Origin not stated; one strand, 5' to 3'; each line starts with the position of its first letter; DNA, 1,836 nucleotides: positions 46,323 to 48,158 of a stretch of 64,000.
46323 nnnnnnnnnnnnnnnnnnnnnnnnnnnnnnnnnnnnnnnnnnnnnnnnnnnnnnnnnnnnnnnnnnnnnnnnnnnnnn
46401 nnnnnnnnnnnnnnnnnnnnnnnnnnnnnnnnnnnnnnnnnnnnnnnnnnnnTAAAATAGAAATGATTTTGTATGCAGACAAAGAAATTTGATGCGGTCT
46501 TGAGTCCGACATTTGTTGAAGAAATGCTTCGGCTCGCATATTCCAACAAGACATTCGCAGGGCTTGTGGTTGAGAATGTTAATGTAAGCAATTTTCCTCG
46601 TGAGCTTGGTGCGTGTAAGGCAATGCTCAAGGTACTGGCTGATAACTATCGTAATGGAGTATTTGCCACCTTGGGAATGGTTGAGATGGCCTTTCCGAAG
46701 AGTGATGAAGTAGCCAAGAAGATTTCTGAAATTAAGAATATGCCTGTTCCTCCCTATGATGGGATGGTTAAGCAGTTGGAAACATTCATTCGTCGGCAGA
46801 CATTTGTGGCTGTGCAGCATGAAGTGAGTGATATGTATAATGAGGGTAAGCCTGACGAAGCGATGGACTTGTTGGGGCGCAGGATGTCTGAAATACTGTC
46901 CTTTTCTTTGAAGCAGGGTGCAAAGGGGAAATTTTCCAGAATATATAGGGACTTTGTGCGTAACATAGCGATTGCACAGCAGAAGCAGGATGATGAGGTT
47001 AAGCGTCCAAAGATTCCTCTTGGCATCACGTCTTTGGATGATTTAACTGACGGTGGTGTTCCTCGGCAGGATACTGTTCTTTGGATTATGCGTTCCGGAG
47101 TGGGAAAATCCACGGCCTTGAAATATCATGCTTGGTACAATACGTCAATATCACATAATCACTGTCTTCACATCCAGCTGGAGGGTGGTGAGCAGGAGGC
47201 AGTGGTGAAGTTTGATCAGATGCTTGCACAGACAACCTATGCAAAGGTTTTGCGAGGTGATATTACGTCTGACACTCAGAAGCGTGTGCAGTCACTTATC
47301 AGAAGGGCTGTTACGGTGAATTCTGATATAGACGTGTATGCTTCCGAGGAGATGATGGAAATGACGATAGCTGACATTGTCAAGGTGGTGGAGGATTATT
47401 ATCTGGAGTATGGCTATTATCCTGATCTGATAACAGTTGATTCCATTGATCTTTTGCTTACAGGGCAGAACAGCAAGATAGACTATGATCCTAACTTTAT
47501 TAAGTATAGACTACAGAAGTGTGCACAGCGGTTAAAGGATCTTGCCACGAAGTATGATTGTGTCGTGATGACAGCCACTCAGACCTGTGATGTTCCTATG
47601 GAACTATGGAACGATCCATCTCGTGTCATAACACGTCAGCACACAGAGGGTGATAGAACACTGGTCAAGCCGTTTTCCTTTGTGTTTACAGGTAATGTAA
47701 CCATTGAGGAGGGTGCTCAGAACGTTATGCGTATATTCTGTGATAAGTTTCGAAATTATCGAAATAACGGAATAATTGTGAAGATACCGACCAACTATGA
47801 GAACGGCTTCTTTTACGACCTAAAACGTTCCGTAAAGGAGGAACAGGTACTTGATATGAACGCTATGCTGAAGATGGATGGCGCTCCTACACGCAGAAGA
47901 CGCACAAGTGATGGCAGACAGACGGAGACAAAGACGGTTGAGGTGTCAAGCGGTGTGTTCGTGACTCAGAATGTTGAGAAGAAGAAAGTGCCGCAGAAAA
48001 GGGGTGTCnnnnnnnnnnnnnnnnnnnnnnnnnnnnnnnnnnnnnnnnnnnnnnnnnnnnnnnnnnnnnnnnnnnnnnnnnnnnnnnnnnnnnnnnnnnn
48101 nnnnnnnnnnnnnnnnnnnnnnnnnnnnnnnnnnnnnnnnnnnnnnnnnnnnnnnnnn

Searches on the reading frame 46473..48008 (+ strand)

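Call 17: search_protein_families(library=pfam, proteins=[window:46473-48008:+], max_evalue=0.01)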
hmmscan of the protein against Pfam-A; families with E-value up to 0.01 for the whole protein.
window:46473-48008:+ (512 aa): 3 families
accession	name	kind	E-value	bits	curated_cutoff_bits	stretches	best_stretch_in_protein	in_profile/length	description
PF03796.21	DnaB_C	-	3.8e-06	26.9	27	1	181-370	2-177/255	DnaB-like helicase C terminal domain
PF13481.12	AAA_25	-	0.00016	21.8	27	1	185-369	19-188/195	AAA domain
PF06745.19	ATPase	-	0.0039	17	26.6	1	182-249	2-69/231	KaiC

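Call 54: search_protein_families(library=phrogs, proteins=[window:46473-48008:+], max_evalue=0.001)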
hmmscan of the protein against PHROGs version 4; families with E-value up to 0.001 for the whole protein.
window:46473-48008:+ (512 aa): 3 families
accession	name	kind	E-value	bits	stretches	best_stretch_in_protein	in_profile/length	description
phrog_19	-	DNA, RNA and nucleotide metabolism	8.5e-39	134.9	1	47-474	194-595/621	DnaB-like replicative helicase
phrog_239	-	DNA, RNA and nucleotide metabolism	9.4e-09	35.7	1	169-456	323-605/801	DNA primase/helicase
phrog_243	-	DNA, RNA and nucleotide metabolism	1.1e-07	32.1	1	193-371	29-191/273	DnaB-like replicative helicase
